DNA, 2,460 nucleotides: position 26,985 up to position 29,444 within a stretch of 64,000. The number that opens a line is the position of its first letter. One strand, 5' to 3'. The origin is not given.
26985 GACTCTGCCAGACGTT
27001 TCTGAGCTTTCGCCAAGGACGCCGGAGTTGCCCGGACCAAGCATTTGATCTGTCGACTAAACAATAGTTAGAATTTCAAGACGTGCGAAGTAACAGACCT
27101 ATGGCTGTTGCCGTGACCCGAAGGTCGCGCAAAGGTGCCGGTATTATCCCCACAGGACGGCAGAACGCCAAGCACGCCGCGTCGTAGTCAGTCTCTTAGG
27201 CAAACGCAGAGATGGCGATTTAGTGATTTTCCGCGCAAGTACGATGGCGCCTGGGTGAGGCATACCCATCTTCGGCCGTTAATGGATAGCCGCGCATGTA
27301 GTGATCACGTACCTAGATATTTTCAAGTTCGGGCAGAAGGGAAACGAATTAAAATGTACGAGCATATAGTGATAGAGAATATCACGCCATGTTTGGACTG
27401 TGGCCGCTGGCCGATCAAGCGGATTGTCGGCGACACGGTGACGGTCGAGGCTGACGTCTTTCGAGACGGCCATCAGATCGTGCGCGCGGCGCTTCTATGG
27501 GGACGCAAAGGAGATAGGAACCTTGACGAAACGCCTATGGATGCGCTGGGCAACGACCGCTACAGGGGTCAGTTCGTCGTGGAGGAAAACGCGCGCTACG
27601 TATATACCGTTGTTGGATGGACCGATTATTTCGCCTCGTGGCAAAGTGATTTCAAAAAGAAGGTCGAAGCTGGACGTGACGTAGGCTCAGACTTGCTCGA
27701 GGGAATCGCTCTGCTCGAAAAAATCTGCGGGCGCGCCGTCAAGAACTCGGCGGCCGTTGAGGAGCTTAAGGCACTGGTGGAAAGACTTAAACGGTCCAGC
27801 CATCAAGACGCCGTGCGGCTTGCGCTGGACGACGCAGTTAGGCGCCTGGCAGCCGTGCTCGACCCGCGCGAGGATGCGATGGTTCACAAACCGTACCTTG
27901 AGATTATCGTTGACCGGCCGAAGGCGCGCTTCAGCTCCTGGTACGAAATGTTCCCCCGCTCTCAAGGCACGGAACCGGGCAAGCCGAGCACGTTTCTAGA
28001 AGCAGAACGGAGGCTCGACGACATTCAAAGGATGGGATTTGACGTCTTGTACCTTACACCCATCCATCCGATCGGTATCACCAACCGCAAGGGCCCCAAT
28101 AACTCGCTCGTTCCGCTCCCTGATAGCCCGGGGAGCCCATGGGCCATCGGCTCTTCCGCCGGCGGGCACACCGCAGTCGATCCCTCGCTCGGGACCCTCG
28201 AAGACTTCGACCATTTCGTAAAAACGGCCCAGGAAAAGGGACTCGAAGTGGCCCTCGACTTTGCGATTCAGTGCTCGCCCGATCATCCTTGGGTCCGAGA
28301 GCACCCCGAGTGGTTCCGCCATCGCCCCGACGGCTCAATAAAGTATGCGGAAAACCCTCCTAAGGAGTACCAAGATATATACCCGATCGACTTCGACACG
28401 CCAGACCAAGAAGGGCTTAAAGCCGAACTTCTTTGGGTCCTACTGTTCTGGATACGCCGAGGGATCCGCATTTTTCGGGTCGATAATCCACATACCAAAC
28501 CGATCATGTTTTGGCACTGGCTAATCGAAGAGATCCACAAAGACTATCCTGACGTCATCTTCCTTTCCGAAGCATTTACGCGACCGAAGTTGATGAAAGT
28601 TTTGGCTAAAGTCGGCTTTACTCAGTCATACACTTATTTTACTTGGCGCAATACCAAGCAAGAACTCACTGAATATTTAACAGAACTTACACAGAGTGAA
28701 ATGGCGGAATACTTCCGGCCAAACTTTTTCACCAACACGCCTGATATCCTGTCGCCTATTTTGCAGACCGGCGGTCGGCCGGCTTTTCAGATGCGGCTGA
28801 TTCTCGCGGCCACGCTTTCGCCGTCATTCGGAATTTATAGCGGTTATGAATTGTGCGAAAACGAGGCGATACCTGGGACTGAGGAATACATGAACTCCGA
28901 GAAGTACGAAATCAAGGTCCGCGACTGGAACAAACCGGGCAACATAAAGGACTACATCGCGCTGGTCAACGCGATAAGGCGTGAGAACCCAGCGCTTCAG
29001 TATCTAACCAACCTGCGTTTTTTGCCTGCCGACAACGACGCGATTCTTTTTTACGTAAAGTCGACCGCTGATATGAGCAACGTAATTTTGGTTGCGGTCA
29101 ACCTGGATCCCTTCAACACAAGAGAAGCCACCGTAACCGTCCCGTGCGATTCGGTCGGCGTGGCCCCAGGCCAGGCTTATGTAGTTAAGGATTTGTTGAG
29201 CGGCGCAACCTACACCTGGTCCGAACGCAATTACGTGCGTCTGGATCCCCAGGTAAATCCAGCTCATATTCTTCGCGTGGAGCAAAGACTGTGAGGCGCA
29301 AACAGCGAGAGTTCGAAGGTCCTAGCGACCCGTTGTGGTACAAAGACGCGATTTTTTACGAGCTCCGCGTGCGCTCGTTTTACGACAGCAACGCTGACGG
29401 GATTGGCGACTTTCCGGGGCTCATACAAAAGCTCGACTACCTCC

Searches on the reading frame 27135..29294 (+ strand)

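Call 10: search_protein_families(library=pfam, proteins=[window:27135-29294:+], max_evalue=0.01)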
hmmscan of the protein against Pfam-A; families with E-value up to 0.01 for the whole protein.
window:27135-29294:+ (719 aa): 5 families
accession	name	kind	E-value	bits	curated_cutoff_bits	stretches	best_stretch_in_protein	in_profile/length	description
PF11896.14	GlgE_dom_N_S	-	2.6e-54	184.7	25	1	77-261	2-179/179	Alpha-1,4-glucan:maltose-1-phosphate maltosyltransferase, domain N/S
PF21702.3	GLGE_C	-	1.2e-30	106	27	1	629-715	1-87/87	GLGE, C-terminal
PF00128.31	Alpha-amylase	-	6.7e-08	32.6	22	1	293-393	24-105/446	Alpha amylase, catalytic domain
PF16657.11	Malt_amylase_C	-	0.00029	21.3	27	1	627-699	3-63/75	Maltogenic Amylase, C-terminal domain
PF14871.12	GHL6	-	0.0052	17.4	35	0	359-413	47-98/132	Hypothetical glycosyl hydrolase 6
